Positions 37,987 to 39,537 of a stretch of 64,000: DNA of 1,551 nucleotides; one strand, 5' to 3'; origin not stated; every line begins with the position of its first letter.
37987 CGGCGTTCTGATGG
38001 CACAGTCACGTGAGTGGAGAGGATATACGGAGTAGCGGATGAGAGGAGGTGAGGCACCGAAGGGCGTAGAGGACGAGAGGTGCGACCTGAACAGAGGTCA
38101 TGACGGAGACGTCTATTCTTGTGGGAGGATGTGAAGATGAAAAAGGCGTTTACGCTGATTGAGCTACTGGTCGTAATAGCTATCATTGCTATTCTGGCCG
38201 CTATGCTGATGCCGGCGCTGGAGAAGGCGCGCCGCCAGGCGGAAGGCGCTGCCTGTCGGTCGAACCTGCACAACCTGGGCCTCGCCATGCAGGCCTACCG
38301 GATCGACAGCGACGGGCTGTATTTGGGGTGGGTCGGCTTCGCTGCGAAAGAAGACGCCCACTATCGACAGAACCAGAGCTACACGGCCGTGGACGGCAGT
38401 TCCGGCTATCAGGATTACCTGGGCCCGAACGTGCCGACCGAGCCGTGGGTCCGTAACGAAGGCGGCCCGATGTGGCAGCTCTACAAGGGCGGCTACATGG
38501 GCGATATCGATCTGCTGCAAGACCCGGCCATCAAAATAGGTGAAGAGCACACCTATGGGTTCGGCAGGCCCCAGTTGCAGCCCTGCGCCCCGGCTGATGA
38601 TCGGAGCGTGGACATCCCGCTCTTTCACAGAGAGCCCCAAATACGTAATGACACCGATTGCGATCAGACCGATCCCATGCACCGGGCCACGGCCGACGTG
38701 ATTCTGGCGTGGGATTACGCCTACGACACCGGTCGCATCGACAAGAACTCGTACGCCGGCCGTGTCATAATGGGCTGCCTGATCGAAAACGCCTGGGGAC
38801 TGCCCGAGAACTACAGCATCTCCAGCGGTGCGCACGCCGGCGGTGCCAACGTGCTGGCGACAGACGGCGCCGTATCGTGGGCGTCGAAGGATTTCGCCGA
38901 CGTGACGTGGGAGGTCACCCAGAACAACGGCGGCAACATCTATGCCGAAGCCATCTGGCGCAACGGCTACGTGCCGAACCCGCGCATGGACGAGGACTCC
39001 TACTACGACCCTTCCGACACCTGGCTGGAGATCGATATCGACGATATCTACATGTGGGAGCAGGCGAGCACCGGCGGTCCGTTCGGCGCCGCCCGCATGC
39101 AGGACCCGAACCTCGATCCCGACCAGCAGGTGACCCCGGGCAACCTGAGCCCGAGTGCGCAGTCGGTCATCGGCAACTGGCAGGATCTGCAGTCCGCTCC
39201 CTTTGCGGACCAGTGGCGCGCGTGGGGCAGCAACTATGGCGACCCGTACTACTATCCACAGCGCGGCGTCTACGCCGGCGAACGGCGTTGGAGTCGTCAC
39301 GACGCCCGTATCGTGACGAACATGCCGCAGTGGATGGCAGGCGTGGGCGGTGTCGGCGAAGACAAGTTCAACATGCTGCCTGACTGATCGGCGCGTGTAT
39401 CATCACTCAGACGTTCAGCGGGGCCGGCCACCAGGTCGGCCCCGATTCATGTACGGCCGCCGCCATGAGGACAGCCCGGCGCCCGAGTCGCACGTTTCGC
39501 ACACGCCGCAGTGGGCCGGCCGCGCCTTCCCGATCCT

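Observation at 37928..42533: Tandem three-gene DUF1559 (H-X9-DG) pseudopilin cassette: each gene has its own consensus promoter, long leader and terminator, and the first two share a 293-bp perfect repeat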

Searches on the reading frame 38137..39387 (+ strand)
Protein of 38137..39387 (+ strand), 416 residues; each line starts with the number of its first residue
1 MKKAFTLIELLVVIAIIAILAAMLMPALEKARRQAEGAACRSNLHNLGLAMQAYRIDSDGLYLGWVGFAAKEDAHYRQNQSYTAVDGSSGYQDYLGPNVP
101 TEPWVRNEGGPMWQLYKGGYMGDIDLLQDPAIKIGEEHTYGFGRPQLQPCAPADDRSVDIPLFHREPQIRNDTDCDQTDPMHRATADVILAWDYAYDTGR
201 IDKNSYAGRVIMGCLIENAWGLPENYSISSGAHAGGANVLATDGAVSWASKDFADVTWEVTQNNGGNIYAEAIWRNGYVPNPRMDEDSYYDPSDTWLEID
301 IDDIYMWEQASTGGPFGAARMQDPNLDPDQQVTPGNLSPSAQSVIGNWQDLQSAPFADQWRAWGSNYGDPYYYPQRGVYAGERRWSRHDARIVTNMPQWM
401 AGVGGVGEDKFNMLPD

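Call 5: search_protein_families(library=pfam, proteins=[window:38137-39387:+], max_evalue=0.01)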
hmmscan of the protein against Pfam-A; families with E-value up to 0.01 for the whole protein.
window:38137-39387:+ (416 aa): 2 families
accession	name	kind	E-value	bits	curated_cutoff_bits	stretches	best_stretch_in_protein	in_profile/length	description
PF07596.16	SBP_bac_10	-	7e-08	33.3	23.3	1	178-248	189-260/268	Protein of unknown function (DUF1559)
PF07963.17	N_methyl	-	6e-07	29.2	21.2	1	2-25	4-27/27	Prokaryotic N-terminal methylation motif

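Call 6: search_protein_families(library=ncbifam, proteins=[window:38137-39387:+], max_evalue=0.01)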
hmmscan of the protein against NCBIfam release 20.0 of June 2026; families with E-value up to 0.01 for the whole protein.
window:38137-39387:+ (416 aa): 13 families
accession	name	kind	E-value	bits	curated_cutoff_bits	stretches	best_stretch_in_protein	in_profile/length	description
TIGR01710.1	typeII_sec_gspG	equivalog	2.3e-09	37.4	88.85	1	4-106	2-97/134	type II secretion system major pseudopilin GspG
NF040999.1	pilin_ComGC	equivalog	1.1e-08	35.1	75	1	2-58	1-57/84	competence type IV pilus major pilin ComGC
TIGR02532.1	IV_pilin_GFxxxE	domain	3.6e-07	29.7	16.3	1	3-24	2-23/24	prepilin-type N-terminal cleavage/methylation domain-containing protein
NF041013.1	T4P_ComGE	equivalog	5.2e-07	29.7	49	1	2-43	3-44/83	competence type IV pilus minor pilin ComGE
NF041775.1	typeIV_PilA_Myxo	equivalog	1.2e-06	28.7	400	1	3-76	11-86/214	type IV pilin protein PilA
NF007862.0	PRK10574.1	equivalog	3.3e-06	27.3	138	1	2-34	4-36/145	prepilin peptidase-dependent pilin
TIGR01708.2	typeII_sec_gspH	equivalog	1.3e-05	25.3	80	1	4-36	3-37/169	type II secretion system minor pseudopilin GspH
TIGR02596.1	TIGR02596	subfamily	0.00012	22.3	70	1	5-41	1-38/196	Verru_Chthon cassette protein D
NF040982.1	ComGD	equivalog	0.0013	19.1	70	1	2-52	1-51/139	competence type IV pilus minor pilin ComGD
TIGR02599.1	TIGR02599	subfamily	0.0025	17.1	256.5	1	4-42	1-39/361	Verru_Chthon cassette protein C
TIGR01707.1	gspI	equivalog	0.0054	17.2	44.35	1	5-35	2-32/101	type II secretion system minor pseudopilin GspI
TIGR01711.1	gspJ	equivalog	0.0068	16.2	64.85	0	4-54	2-53/192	type II secretion system minor pseudopilin GspJ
NF047828.1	T3SSXpsI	equivalog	0.007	16.4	150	0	3-45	2-46/132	type II secretion system protein XpsI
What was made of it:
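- N_methyl and TIGR02532 score above their cutoffs (calls 5, 6).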

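Call 12: find_encoding_contigs(protein=window:38137-39387:+, flank=10000, max_places=6)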
Protein window:38137-39387:+ (416 aa): no gene with exactly this product is on record in the collection.

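Call 13: find_homologous_proteins(query=window:38137-39387:+)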
Query window:38137-39387:+ (416 aa): 7810 proteins with E <= 0.001 among 8000 candidates; the best 120 are listed.
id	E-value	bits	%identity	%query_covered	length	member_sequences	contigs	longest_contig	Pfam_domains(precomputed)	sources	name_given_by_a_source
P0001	2.4e-291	984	100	100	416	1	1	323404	PF07963.18,PF07596.17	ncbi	-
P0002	6.3e-119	416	51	99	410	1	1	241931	PF07963.18,PF07596.17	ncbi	-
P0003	1.9e-71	259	44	95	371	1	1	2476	PF07963.18,PF07596.17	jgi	-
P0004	2.6e-66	242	41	98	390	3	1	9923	PF07963.18,PF07596.17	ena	-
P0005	3.6e-63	232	40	97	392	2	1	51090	PF07963.18,PF07596.17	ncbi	-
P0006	1.0e-62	230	39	96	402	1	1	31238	PF07963.18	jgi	jgi:prepilin-type N-terminal cleavage/methylation domain-containing protein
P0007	2.7e-60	223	40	95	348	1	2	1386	PF07963.18,PF07596.17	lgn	-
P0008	9.0e-60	221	40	97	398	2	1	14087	PF07963.18,PF07596.17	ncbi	ncbi:MAG: prepilin-type N-terminal cleavage/methylation domain-containing protein [Candidatus Brocad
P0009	8.3e-54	201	40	75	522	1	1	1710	PF07963.18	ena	-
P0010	4.8e-52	195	35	95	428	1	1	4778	PF07963.18,PF07596.17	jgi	jgi:prepilin-type N-terminal cleavage/methylation domain-containing protein/prepilin-type processing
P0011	2.5e-48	183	34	97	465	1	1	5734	PF07963.18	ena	-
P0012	1.3e-47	181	39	94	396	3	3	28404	PF07963.18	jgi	jgi:prepilin-type N-terminal cleavage/methylation domain-containing protein/prepilin-type processing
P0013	6.3e-46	175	34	96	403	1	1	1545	PF07963.18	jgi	jgi:prepilin-type N-terminal cleavage/methylation domain-containing protein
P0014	1.2e-44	171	34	96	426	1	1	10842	PF07963.18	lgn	-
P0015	3.9e-44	169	34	96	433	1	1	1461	PF07963.18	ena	-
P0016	9.1e-43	165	37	94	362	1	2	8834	PF07963.18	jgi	-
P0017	5.9e-42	162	37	95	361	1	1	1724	PF07963.18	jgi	jgi:prepilin-type N-terminal cleavage/methylation domain-containing protein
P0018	1.6e-41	161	34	97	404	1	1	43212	PF07963.18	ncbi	ncbi:MAG: prepilin-type N-terminal cleavage/methylation domain-containing protein [Candidatus Brocad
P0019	4.0e-41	159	34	98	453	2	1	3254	PF07963.18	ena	-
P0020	4.2e-41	159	31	95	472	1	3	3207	PF07963.18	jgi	jgi:prepilin-type N-terminal cleavage/methylation domain-containing protein/prepilin-type processing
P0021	3.5e-40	156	34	98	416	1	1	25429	PF07963.18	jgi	-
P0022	4.8e-40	156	33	98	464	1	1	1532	PF07963.18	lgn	-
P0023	6.3e-40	155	35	98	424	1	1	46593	PF07963.18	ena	-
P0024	2.6e-39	153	36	95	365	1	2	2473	PF07963.18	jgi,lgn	jgi:prepilin-type N-terminal cleavage/methylation domain-containing protein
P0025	4.8e-39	153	34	95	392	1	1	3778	PF07963.18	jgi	jgi:prepilin-type N-terminal cleavage/methylation domain-containing protein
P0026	6.8e-39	152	31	96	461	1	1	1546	PF07963.18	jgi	jgi:prepilin-type N-terminal cleavage/methylation domain-containing protein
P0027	6.3e-38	149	36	95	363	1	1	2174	PF07963.18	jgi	-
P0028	6.8e-38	149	32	97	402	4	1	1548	PF07963.18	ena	-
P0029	1.4e-37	148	31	95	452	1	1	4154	PF07963.18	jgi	-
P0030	1.8e-37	147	32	95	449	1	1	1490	PF07963.18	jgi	jgi:prepilin-type N-terminal cleavage/methylation domain-containing protein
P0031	5.2e-37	146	33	94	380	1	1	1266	PF07963.18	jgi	-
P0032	1.3e-36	145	41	70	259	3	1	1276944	PF07963.18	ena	-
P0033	1.3e-36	144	33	94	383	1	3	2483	PF07963.18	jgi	jgi:prepilin-type N-terminal cleavage/methylation domain-containing protein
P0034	1.2e-35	141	31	97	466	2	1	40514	PF07963.18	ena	-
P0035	2.2e-35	140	32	95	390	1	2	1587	PF07963.18,PF07596.17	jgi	jgi:prepilin-type N-terminal cleavage/methylation domain-containing protein/prepilin-type processing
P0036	2.3e-35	140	35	95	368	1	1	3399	PF07963.18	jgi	-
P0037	2.3e-35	140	34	95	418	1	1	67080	PF07963.18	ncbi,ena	-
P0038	2.5e-35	140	39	69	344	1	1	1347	PF07963.18,PF07596.17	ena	-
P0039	3.2e-35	140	33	100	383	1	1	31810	PF07963.18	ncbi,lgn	-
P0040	1.1e-34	138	36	95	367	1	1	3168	PF07963.18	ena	-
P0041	1.6e-34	138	33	94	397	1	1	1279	PF07963.18,PF07596.17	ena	-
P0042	8.2e-34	135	39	69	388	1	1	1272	PF07963.18,PF07596.17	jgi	jgi:prepilin-type N-terminal cleavage/methylation domain-containing protein/prepilin-type processing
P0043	1.0e-33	135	33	94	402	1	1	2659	PF07963.18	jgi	jgi:prepilin-type N-terminal cleavage/methylation domain-containing protein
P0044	8.1e-33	132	35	95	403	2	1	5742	PF07963.18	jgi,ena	jgi:prepilin-type N-terminal cleavage/methylation domain-containing protein/prepilin-type processing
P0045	8.5e-33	132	32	94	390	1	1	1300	PF07963.18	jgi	jgi:prepilin-type N-terminal cleavage/methylation domain-containing protein/prepilin-type processing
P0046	2.8e-32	130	33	94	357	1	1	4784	PF07963.18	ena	-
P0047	4.7e-32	129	32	94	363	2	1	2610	PF07963.18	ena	-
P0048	6.7e-32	129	34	48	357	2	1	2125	PF07963.18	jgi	-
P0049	1.6e-31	128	32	95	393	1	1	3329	PF07963.18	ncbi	-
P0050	1.6e-31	128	33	94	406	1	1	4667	PF07963.18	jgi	jgi:prepilin-type N-terminal cleavage/methylation domain-containing protein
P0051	5.1e-31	126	31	95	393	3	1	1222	PF07963.18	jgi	-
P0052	6.9e-31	126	35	95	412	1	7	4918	PF07963.18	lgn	-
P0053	8.5e-31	125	32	94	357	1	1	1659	PF07963.18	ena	-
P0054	4.4e-30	123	32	96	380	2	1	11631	PF07963.18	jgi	jgi:prepilin-type N-terminal cleavage/methylation domain-containing protein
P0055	8.9e-30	122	32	94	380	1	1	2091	PF07963.18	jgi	jgi:prepilin-type N-terminal cleavage/methylation domain-containing protein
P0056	1.4e-29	121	31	94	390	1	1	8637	PF07963.18,PF07596.17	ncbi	-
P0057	1.9e-29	121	33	69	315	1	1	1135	PF07963.18,PF07596.17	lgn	-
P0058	2.2e-29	121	30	95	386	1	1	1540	PF07963.18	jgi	-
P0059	3.7e-28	117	36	69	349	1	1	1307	PF07963.18,PF07596.17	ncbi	-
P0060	5.3e-28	116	34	69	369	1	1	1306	PF07963.18,PF07596.17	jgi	-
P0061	1.0e-27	115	30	94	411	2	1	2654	PF07963.18,PF07596.17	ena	-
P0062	1.1e-27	115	30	94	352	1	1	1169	PF07963.18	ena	-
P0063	1.3e-27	115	31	94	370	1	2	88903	PF07963.18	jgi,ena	jgi:prepilin-type N-terminal cleavage/methylation domain-containing protein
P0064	2.4e-27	114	31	98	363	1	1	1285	PF07963.18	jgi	jgi:prepilin-type N-terminal cleavage/methylation domain-containing protein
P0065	6.7e-27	112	32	94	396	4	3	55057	PF07963.18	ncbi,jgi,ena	-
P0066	1.7e-26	111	39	29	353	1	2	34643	PF07963.18,PF07596.17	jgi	-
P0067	4.7e-26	110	34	31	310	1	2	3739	PF07963.18,PF07596.17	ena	-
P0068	1.1e-25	108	33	95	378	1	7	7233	PF07963.18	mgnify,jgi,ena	mgnify:CR=1 FL=1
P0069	2.4e-25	107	33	79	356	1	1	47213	PF07963.18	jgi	-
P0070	5.4e-25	106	31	97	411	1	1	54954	PF07963.18,PF07596.17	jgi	jgi:prepilin-type N-terminal cleavage/methylation domain-containing protein/prepilin-type processing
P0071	5.6e-25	106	29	98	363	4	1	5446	PF07963.18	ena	-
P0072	6.4e-25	106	30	94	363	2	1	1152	PF07963.18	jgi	-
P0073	1.0e-24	105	32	95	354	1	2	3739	PF07963.18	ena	-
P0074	1.1e-24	105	75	14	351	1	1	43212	PF07963.18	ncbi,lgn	ncbi:MAG: prepilin-type N-terminal cleavage/methylation domain-containing protein [Candidatus Brocad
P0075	1.4e-24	105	35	73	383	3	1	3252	PF07963.18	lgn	-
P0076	1.6e-24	105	30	94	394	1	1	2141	PF07963.18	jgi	jgi:prepilin-type N-terminal cleavage/methylation domain-containing protein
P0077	2.3e-24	104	31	95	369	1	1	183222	PF07963.18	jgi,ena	-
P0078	8.3e-24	102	32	78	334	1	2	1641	PF07963.18,PF07596.17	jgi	jgi:prepilin-type N-terminal cleavage/methylation domain-containing protein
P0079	2.9e-23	100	34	75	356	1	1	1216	PF07963.18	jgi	-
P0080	3.9e-23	100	34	74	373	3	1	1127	PF07963.18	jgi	jgi:prepilin-type N-terminal cleavage/methylation domain-containing protein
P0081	7.7e-23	99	69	15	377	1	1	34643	PF07963.18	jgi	-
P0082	1.3e-22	98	32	33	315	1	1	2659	PF07963.18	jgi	jgi:prepilin-type N-terminal cleavage/methylation domain-containing protein/prepilin-type processing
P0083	8.5e-22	96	34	63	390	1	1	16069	PF07963.18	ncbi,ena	-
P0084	1.5e-21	95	32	66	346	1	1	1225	PF07963.18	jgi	-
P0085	2.1e-21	94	31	75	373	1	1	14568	PF07963.18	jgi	-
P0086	2.4e-21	94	31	69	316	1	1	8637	PF07963.18,PF07596.17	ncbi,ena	-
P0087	3.7e-21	94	73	14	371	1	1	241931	PF07963.18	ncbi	-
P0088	4.0e-21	93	31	76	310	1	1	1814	PF07963.18,PF07596.17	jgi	jgi:prepilin-type N-terminal cleavage/methylation domain-containing protein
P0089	6.0e-21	93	33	73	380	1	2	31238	PF07963.18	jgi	jgi:prepilin-type N-terminal cleavage/methylation domain-containing protein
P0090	7.9e-21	92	31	73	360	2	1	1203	PF07963.18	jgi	-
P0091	9.5e-21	92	31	78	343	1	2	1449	PF07963.18,PF07596.17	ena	-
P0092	1.0e-20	92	32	34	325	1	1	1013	PF07963.18,PF07596.17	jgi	jgi:prepilin-type N-terminal cleavage/methylation domain-containing protein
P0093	1.2e-20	92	32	69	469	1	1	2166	PF07963.18,PF07596.17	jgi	-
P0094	1.4e-20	92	67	13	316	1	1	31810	PF07963.18,PF07596.17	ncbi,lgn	-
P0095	1.6e-20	91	33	69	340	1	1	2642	PF07963.18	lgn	-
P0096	1.7e-20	91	61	16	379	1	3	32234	PF07963.18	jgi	jgi:prepilin-type N-terminal cleavage/methylation domain-containing protein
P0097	1.7e-20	91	30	82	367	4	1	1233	PF07963.18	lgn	-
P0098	3.2e-20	90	30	69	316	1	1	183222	PF07963.18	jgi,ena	-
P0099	3.7e-20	90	32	60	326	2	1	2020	PF07963.18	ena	-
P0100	4.0e-20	90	30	73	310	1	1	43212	PF07963.18,PF07596.17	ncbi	ncbi:MAG: type II secretion system protein [Candidatus Brocadiia bacterium]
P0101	4.8e-20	90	31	73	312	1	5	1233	PF07963.18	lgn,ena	-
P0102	5.0e-20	90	67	13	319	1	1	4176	PF07963.18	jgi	jgi:prepilin-type N-terminal cleavage/methylation domain-containing protein/prepilin-type processing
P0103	5.1e-20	90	31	69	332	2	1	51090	PF07963.18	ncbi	-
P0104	5.8e-20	90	75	13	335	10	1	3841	PF07963.18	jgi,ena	-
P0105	8.7e-20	89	33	76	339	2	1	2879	PF07963.18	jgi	-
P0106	9.3e-20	89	30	68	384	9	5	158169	PF07963.18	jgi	jgi:prepilin-type N-terminal cleavage/methylation domain-containing protein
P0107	9.4e-20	89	30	74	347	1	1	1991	PF07963.18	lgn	-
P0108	9.4e-20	89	29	33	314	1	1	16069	PF07963.18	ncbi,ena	-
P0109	1.1e-19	89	28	94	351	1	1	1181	PF07963.18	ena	-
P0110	1.3e-19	88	34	60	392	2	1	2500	PF07963.18,PF07596.17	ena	-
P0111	2.1e-19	88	30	24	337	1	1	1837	PF07963.18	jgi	jgi:prepilin-type N-terminal cleavage/methylation domain-containing protein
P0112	2.8e-19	87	68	15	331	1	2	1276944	PF07963.18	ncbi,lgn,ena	-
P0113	2.9e-19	87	31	69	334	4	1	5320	PF07963.18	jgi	-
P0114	3.1e-19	87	67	15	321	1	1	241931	PF07963.18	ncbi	-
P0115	4.6e-19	87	35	16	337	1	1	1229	PF07963.18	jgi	jgi:prepilin-type N-terminal cleavage/methylation domain-containing protein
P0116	5.3e-19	86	52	27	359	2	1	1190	PF07963.18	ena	-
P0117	5.4e-19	86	31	75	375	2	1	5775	PF07963.18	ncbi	ncbi:MAG: prepilin-type N-terminal cleavage/methylation domain-containing protein [Candidatus Brocad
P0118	7.9e-19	86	33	75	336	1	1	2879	PF07963.18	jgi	-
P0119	1.0e-18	86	34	63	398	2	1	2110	PF07963.18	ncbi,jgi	ncbi:MAG: prepilin-type N-terminal cleavage/methylation domain-containing protein [Planctomycetota b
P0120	1.1e-18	85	33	60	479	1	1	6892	PF07963.18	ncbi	-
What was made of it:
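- On DUF1559 / SBP_bac_10 (PF07596) with the H-X9-DG motif (TIGR04294): Homologs in the database carry PF07596 only intermittently (call 13).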

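Call 14: find_encoding_contigs(protein=P0001, flank=10000, max_places=4)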
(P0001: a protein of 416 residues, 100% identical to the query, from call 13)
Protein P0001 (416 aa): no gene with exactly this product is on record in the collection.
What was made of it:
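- Tried and rejected: Locating the source contig through the full-length A protein failed (calls 12, 14).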

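Call 15: find_encoding_contigs(protein=P0002, flank=10000, max_places=4)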
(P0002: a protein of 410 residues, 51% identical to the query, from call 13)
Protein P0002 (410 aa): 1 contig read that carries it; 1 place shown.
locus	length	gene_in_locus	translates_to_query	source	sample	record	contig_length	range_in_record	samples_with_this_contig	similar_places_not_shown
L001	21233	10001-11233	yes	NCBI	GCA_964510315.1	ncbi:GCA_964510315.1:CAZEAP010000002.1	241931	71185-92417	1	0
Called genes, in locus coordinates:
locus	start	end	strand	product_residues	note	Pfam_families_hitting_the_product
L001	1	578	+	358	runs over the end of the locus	PF05343:Peptidase_M42, PF01546:Peptidase_M20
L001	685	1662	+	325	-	-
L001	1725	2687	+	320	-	PF01408:GFO_IDH_MocA, PF08635:ox_reductase_C (weak), PF22725:GFO_IDH_MocA_C3, PF02894:GFO_IDH_MocA_C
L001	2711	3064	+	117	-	-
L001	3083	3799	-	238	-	-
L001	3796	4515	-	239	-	PF02223:Thymidylate_kin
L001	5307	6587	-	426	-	PF02614:UxaC (weak)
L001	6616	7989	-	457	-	PF05167:DUF711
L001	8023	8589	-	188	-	PF01842:ACT (weak), PF13291:ACT_4 (faint), PF13740:ACT_6 (weak), PF22629:ACT_AHAS_ss (faint), PF13740:ACT_6 (weak), PF01842:ACT (weak)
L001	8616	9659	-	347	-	PF01210:NAD_Gly3P_dh_N, PF02558:ApbA (weak), PF03807:F420_oxidored (weak), PF07479:NAD_Gly3P_dh_C, PF20618:GPD_NAD_C_bact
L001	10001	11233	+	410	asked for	PF07963:N_methyl (weak), PF07596:SBP_bac_10 (faint)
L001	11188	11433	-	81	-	-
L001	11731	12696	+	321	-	PF07963:N_methyl (weak)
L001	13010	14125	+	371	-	PF07963:N_methyl (weak)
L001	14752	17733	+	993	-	PF07690:MFS_1 (weak), PF01564:Spermine_synth, PF13431:TPR_17 (faint), PF14559:TPR_19 (faint)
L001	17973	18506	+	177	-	-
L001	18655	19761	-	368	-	PF01408:GFO_IDH_MocA, PF02894:GFO_IDH_MocA_C, PF22725:GFO_IDH_MocA_C3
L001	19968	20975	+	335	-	PF04041:Glyco_hydro_130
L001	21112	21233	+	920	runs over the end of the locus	PF08531:Bac_rhamnosid_N (weak), PF05592:Bac_rhamnosid (weak), PF17389:Bac_rhamnosid6H, PF22422:MGH1-like_GH (faint), PF17390:Bac_rhamnosid_C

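Call 42: find_encoding_contigs(protein=P0123, flank=10000, max_places=6)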
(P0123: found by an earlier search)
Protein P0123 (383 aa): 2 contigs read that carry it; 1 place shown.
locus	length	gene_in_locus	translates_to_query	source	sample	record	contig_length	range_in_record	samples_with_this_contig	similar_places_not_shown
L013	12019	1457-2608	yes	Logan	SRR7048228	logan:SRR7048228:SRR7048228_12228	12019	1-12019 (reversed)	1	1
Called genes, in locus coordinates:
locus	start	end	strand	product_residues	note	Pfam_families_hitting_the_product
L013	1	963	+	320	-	?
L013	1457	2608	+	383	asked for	PF07963:N_methyl (weak)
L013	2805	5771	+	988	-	PF07690:MFS_1, PF01564:Spermine_synth, PF07719:TPR_2 (faint), PF14559:TPR_19 (faint)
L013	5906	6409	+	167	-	-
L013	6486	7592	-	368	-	PF01408:GFO_IDH_MocA, PF02894:GFO_IDH_MocA_C, PF22725:GFO_IDH_MocA_C3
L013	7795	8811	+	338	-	PF04041:Glyco_hydro_130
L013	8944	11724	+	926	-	PF08531:Bac_rhamnosid_N (weak), PF05592:Bac_rhamnosid, PF17389:Bac_rhamnosid6H, PF22422:MGH1-like_GH (faint), PF17390:Bac_rhamnosid_C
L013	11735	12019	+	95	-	?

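Call 43: find_encoding_contigs(protein=P0075, flank=10000, max_places=6)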
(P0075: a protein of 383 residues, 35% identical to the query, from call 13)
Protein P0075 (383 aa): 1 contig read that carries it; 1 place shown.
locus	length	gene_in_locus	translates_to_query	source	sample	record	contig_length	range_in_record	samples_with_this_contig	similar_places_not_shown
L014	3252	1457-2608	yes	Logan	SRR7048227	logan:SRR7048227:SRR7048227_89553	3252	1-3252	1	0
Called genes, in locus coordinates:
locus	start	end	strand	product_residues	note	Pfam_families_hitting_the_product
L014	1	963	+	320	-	?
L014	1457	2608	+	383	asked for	PF07963:N_methyl (weak)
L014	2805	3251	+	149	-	?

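Call 47: find_encoding_contigs(protein=window:38191-39387:+, flank=10000, max_places=8)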
Protein window:38191-39387:+ (398 aa): 2 contigs read that carry it; 2 places shown.
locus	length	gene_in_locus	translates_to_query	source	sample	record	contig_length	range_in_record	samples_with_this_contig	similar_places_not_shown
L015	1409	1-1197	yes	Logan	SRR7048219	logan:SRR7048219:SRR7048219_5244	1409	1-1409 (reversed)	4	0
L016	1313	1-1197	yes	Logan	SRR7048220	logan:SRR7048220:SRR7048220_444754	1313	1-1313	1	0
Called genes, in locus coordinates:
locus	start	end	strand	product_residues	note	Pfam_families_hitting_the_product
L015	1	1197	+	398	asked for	?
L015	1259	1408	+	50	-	?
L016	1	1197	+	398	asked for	?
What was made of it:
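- Tried and rejected: It worked once I predicted the truncated product that a k=31 contig would give (call 47).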

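Call 60: predict_structure(alignment_id=A4)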
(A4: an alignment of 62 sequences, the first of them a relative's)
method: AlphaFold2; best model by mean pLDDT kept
length: 416 residues; sequences in the alignment: 62
mean_pLDDT: 82.9   pTM: 0.87
mean pLDDT of the five models: 82.9, 82.0, 82.0, 80.6, 80.3
residues with pLDDT >= 90: 202; 70-90: 113; 50-70: 89; < 50: 12
segments of 3 or more residues with pLDDT < 50: 263-266
pLDDT, mean of each block of 10 residues (from residue 1): 71 96 94 95 98 98 91 75 54 65 93 97 96 80 85 60 52 64 79 93 97 91 74 94 98 94 52 90 92 89 93 82 92 87 55 63 73 92 92 83 82 76
secondary structure, 60 per line:
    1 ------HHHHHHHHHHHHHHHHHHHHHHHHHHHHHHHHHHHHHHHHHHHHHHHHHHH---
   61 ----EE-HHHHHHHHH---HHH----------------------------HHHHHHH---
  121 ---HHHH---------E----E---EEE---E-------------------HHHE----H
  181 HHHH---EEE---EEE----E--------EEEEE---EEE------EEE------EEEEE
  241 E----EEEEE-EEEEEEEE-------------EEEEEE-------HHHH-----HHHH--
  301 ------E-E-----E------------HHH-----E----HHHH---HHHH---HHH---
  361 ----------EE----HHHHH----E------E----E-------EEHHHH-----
elements in order: H7-57 H68-76 H111-117 H124-127 E146-148 H180-184 E188-190 E194-196 E210-214 E218-220 E227-229 E236-241 E246-250 E252-259 E273-278 H286-289 H295-298 H341-344 H348-351 H377-381 H408-411
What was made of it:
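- On Type IV pilin-like / prepilin N-terminal cleavage-methylation proteins (PF07963, TIGR02532): The AF2 model of A has pLDDT 82.9 and helix 7-57 (call 60).
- The AF2 model has pLDDT 82.9 with helix 7-57 (call 60).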
